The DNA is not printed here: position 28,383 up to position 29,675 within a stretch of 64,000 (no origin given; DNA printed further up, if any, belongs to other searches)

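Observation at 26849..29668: ISKra4-like IS carrying a DUF4338 (DruA-type) gene, with exact ends defined by an uninterrupted paralogous site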

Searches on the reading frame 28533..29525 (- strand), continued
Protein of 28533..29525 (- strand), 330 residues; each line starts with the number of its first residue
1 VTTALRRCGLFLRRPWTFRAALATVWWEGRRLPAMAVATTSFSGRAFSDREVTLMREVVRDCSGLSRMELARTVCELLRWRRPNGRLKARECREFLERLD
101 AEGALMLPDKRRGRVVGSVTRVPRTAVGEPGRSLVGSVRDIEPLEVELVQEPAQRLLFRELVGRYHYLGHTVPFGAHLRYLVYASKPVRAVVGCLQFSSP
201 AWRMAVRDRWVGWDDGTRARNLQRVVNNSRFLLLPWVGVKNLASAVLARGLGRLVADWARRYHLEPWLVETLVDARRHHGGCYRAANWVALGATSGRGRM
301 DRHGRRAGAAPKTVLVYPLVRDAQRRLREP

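Call 51: search_solved_structures(query=A4, max_evalue=10, show_alignments=2)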
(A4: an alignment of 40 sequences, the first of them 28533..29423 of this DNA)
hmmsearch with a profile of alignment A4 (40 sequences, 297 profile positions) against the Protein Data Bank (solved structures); distinct sequences matched with E-value up to 10: 7.
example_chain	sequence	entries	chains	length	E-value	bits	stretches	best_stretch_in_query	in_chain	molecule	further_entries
3rtl_A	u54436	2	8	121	0.92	11.7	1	192-240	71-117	Iron-regulated surface determinant protein B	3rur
5d1x_E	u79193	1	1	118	0.99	11.6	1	192-240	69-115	Iron-regulated surface determinant protein B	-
4jbc_A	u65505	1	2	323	1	11.5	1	250-289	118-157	designed serine hydrolase 3mmj_2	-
5d1q_E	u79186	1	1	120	1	11.5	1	192-240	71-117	Iron-regulated surface determinant protein B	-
6p9h_B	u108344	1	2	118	1.2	11.3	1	192-239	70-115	Iron-regulated heme-iron binding protein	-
7c2p_A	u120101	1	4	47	1.2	11.3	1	241-273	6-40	Plant defensing Egk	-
3p0l_A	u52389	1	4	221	1.3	11.2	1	90-141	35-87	Steroidogenic acute regulatory protein, mitochondrial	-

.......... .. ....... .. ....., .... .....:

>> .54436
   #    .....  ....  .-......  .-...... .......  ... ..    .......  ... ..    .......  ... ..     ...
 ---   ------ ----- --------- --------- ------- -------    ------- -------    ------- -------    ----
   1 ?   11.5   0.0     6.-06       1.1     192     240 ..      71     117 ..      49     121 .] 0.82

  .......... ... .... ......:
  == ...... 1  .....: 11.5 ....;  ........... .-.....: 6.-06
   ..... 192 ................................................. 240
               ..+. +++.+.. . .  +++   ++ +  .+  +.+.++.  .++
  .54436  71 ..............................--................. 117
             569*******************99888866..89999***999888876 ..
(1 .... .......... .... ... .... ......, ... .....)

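Call 80: find_encoding_contigs(protein=P0366, flank=3000, max_places=5)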
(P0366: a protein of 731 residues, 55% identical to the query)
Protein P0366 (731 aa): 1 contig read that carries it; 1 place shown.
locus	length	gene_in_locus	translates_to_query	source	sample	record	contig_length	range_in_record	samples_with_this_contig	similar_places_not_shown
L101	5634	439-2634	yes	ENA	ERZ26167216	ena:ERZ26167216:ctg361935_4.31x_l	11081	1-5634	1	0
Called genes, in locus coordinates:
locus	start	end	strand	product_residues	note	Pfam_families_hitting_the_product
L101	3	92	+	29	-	?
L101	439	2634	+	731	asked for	PF14236:DruA, PF07592:DDE_Tnp_ISAZ013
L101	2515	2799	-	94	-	-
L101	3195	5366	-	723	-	PF13518:HTH_28, PF21804:Transposase_29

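Call 81: find_encoding_contigs(protein=P0369, flank=3000, max_places=3)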
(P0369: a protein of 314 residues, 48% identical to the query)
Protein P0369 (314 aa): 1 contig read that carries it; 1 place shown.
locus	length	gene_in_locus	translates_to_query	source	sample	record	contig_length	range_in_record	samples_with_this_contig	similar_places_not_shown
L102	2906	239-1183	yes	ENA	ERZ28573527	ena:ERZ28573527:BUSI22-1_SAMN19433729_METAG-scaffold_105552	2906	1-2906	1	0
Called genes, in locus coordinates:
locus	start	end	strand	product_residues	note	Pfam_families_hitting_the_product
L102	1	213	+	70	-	?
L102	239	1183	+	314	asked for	PF14236:DruA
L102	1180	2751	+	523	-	PF13546:DDE_5 (weak)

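Call 82: find_encoding_contigs(protein=P0378, flank=3000, max_places=3)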
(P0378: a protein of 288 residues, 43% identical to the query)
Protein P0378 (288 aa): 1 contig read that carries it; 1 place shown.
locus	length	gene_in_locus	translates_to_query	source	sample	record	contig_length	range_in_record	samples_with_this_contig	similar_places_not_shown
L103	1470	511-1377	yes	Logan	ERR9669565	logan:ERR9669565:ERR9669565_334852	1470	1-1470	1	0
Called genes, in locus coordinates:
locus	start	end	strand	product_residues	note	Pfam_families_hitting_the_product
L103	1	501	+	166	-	?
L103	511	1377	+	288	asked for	PF14236:DruA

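Call 83: find_encoding_contigs(protein=P0414, flank=3000, max_places=3)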
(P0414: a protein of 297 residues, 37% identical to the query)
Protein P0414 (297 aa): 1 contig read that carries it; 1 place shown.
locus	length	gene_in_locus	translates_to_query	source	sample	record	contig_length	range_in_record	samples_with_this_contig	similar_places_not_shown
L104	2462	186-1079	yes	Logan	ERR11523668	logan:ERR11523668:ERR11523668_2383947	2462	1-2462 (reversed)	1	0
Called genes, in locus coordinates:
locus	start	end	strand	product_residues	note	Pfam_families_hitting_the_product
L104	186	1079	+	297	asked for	PF14236:DruA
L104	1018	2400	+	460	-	PF01609:DDE_Tnp_1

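Call 84: find_encoding_contigs(protein=P0436, flank=3000, max_places=3)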
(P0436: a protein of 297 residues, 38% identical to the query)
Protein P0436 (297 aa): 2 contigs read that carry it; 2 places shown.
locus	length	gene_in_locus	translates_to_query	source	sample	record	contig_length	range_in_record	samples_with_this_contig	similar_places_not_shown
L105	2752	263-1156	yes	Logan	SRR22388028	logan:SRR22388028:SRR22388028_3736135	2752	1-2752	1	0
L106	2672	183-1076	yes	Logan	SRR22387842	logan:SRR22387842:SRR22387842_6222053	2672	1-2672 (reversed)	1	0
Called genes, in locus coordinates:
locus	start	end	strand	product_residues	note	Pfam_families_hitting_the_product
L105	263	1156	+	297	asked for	PF14236:DruA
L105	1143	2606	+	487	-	PF03050:DDE_Tnp_IS66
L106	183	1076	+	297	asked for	PF14236:DruA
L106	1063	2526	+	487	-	PF03050:DDE_Tnp_IS66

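Call 85: find_encoding_contigs(protein=P0461, flank=3000, max_places=3)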
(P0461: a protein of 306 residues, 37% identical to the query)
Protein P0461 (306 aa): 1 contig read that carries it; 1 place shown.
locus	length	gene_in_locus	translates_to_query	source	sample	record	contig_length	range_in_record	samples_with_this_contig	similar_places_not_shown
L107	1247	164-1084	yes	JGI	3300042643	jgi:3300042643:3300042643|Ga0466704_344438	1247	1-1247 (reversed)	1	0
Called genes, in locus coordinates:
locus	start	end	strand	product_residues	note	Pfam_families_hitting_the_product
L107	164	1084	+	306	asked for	PF14236:DruA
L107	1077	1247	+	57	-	?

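Call 86: find_encoding_contigs(protein=P0485, flank=3000, max_places=3)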
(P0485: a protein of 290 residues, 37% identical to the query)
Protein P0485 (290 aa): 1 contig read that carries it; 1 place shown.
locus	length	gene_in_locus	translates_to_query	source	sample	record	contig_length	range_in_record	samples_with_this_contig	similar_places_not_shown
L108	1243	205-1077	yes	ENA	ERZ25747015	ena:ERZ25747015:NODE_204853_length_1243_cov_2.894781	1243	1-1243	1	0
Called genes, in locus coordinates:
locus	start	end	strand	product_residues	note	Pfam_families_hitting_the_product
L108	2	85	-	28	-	?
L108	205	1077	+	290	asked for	PF14236:DruA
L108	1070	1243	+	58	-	?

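Call 88: find_encoding_contigs(protein=P0413, flank=1500, max_places=6)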
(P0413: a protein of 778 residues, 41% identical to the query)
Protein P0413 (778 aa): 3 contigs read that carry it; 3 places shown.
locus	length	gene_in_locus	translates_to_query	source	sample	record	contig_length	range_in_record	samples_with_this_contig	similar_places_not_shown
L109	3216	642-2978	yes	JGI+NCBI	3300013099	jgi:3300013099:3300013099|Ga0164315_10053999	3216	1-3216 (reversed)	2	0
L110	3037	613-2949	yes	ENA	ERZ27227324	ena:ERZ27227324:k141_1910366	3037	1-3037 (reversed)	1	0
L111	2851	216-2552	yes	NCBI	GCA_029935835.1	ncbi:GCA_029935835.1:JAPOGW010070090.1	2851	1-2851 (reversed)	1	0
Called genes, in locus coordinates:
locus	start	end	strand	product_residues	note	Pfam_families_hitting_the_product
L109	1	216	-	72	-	?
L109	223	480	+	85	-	-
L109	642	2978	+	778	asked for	PF14236:DruA, PF01609:DDE_Tnp_1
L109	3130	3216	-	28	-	?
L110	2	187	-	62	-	?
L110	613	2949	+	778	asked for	PF14236:DruA, PF01609:DDE_Tnp_1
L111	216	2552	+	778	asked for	PF14236:DruA, PF01609:DDE_Tnp_1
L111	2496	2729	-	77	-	-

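Call 89: list_cluster_members(proteins=[P0413, P0419, P0395, P0385, P0484, P0399, P0402, P0366])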
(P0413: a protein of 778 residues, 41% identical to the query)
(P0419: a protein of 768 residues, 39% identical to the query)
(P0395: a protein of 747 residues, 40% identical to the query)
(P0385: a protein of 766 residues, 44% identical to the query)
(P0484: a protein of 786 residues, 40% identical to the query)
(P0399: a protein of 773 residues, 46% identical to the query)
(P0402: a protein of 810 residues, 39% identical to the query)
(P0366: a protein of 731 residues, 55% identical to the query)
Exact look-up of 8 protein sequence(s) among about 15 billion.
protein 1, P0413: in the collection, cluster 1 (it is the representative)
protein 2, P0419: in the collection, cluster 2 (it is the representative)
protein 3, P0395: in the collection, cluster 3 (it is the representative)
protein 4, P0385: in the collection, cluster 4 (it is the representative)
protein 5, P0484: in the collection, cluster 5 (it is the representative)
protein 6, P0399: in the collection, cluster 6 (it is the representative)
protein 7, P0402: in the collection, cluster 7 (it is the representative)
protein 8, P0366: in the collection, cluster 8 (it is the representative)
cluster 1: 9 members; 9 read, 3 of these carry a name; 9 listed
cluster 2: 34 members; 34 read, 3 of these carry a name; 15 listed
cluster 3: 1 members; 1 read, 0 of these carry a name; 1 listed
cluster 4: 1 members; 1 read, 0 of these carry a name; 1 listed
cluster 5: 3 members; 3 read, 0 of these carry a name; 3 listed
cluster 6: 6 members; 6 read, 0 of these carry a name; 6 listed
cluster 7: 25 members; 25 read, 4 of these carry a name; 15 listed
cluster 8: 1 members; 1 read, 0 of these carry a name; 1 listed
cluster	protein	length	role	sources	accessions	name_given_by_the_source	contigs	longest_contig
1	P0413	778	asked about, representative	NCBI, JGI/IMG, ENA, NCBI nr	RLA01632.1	MAG: IS4 family transposase [Gammaproteobacteria bacterium]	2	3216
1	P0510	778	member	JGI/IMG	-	hypothetical protein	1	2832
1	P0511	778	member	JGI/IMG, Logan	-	hypothetical protein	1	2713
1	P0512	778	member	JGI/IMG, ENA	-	-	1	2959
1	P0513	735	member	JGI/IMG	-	-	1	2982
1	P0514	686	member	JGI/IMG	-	-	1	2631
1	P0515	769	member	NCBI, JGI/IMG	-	-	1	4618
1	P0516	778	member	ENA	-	-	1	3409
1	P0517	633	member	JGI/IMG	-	-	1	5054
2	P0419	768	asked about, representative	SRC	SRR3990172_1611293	-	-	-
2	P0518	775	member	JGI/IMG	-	hypothetical protein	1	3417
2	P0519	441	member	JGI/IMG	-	hypothetical protein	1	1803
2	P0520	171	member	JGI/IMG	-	hypothetical protein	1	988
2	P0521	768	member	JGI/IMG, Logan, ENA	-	-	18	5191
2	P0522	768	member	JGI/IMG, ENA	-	-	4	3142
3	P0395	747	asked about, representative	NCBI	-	-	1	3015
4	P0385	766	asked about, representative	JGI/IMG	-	-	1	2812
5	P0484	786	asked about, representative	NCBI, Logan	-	-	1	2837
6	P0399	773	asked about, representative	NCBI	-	-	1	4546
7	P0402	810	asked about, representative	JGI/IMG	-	transposase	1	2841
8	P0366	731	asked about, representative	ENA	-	-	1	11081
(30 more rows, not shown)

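Call 91: fold_search(model_id=the predicted structure, library=pdb)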
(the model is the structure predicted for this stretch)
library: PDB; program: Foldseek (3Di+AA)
matches with E <= 10: 471; with E <= 0.001: 26
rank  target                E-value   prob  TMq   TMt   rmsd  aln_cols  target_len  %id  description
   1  8bv8_B                1.0e-05  1.00  0.41  0.58   5.4       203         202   18  Crystal structure of the phage Mu protein Mom inactive mutant S124A (released 2023-12-20)
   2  7ypv_A                9.3e-05  1.00  0.34  0.53   9.7       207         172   12  Crystal structure of OrE-ST-F (released 2023-05-31)
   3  6wns                  1.2e-04  1.00  0.35  0.48   7.7       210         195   16  The structure of a CoA-dependent acyl-homoserine lactone synthase, MesI (released 2020-05-13)
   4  2g0b_D                1.2e-04  1.00  0.34  0.50   6.2       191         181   13  The structure of FeeM, an N-acyl amino acid synthase from uncultured soil microbes (released 2006-09-26)
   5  2g0b_A                1.3e-04  1.00  0.34  0.49   6.2       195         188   13  The structure of FeeM, an N-acyl amino acid synthase from uncultured soil microbes (released 2006-09-26)
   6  2g0b_B                1.4e-04  1.00  0.32  0.46   7.1       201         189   12  The structure of FeeM, an N-acyl amino acid synthase from uncultured soil microbes (released 2006-09-26)
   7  9b0e_A                1.8e-04  1.00  0.39  0.16   7.5       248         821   10  Cryo-EM Structure of E.coli produced recombinant N-acetyltransferase 10 (NAT10) in complex with cytidine-amide-CoA bis (released 2024-09-11)
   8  8iym_B                3.3e-04  1.00  0.31  0.54   6.4       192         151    7  Crystal structure of a protein acetyltransferase, HP0935 (released 2024-04-10)
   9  8iym_A                4.4e-04  1.00  0.29  0.50   6.8       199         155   10  Crystal structure of a protein acetyltransferase, HP0935 (released 2024-04-10)
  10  4jjx_C                4.7e-04  1.00  0.37  0.61   5.1       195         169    9  Dodecameric structure of spermidine N-acetyltransferase SpeG from Vibrio cholerae O1 biovar eltor (released 2013-04-03)
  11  4ygo_E                4.7e-04  1.00  0.35  0.58   6.4       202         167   10  Dodecameric structure of spermidine N-acetyltransferase from Vibrio cholerae in intermediate state (released 2015-10-07)
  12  9aym_A                4.7e-04  1.00  0.36  0.15   7.7       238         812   10  Cryo-EM Structure of E.coli produced recombinant N-acetyltransferase 10 (NAT10) in complex with cytidine-acetone-CoA b (released 2024-09-11)
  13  2g0b_C                5.0e-04  1.00  0.33  0.48   6.8       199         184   12  The structure of FeeM, an N-acyl amino acid synthase from uncultured soil microbes (released 2006-09-26)
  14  7kx2_A                5.2e-04  1.00  0.33  0.55   7.6       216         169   10  Spermidine N-acetyltransferase SpeG F149A mutant from Vibrio cholerae (released 2020-12-16)
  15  4jly_C                5.6e-04  1.00  0.37  0.59   5.0       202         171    9  Dodecameric structure of spermidine N-acetyltransferase from Vibrio cholerae (released 2013-04-03)
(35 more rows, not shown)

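Call 93: search_protein_families(library=phrogs, proteins=[window:28533-29423:-, P0115, L005:4980-5858:+, P0413], max_evalue=0.1)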
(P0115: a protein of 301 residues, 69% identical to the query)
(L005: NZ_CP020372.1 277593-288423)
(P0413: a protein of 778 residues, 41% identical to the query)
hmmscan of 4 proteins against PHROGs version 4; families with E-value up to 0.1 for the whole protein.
window:28533-29423:- (296 aa): 1 family
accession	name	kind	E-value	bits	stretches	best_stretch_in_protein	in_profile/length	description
phrog_1384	-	other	1.6e-05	25.5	1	241-267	129-156/245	Mom-like DNA modification protein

P0115 (301 aa): 1 family
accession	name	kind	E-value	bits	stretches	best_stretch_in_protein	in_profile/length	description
phrog_1384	-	other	1.6e-06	28.8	1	128-272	30-156/245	Mom-like DNA modification protein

L005:4980-5858:+ (292 aa): 1 family
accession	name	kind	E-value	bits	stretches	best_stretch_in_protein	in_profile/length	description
phrog_1384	-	other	3e-05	24.6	1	242-263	134-155/245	Mom-like DNA modification protein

P0413 (778 aa): 4 families
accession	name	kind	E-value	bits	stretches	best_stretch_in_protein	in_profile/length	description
phrog_11493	-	unknown function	1.8e-10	41.1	1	380-666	69-357/442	-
phrog_4555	-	unknown function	7.9e-07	29.4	1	605-679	330-405/470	-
phrog_23373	-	unknown function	0.0012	19.8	1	380-451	69-141/167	-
phrog_1384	-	other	0.0024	18.4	1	237-272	123-164/245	Mom-like DNA modification protein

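Call 106: fold_search(model_id=the predicted structure, library=viral)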
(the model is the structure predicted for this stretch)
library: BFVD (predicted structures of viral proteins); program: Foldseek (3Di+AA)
matches with E <= 10: 299; with E <= 0.001: 36
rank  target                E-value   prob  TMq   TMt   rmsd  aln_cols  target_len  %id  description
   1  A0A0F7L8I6            2.7e-07  1.00  0.39  0.65   4.9       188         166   22  Uncharacterized protein [uncultured marine virus]
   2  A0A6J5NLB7            3.8e-07  1.00  0.40  0.59   4.9       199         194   22  NAT_SF domain containing protein [uncultured Caudovirales phage]
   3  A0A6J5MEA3            5.4e-07  1.00  0.41  0.61   5.6       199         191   22  Uncharacterized protein [uncultured Caudovirales phage]
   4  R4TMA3                7.7e-07  1.00  0.38  0.41  17.3       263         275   16  Uncharacterized protein [Haloarcula hispanica tailed virus 1]
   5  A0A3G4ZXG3            8.6e-07  1.00  0.50  0.33   4.9       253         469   11  Uncharacterized protein [Faunusvirus sp.]
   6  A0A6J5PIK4            1.1e-06  1.00  0.43  0.66   4.5       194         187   16  Uncharacterized protein [uncultured Caudovirales phage]
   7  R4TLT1                1.7e-06  1.00  0.42  0.65   6.3       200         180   16  Uncharacterized protein [Halorubrum tailed virus 4]
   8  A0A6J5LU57            3.6e-06  1.00  0.42  0.15   3.7       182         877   20  ART-PolyVal-like domain-containing protein [uncultured Caudovirales phage]
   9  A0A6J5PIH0            5.8e-06  1.00  0.39  0.56   9.5       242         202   15  NAT_SF domain containing protein [uncultured Caudovirales phage]
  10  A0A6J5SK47            1.5e-05  1.00  0.43  0.53  16.0       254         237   16  Uncharacterized protein (Fragment) [uncultured Caudovirales phage]
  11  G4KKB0                1.5e-05  1.00  0.39  0.22   6.5       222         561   11  (no name in the UniProt tables at hand)
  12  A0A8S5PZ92            1.5e-05  1.00  0.39  0.52  17.1       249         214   12  Aspartate 1-decarboxylase [Siphoviridae sp. ctG0D7]
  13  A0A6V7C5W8            1.6e-05  1.00  0.41  0.43   5.9       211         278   15  (no name in the UniProt tables at hand)
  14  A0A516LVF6            2.0e-05  1.00  0.39  0.63   4.3       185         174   16  (no name in the UniProt tables at hand)
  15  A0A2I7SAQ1            3.6e-05  1.00  0.33  0.20   4.8       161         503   19  (no name in the UniProt tables at hand)
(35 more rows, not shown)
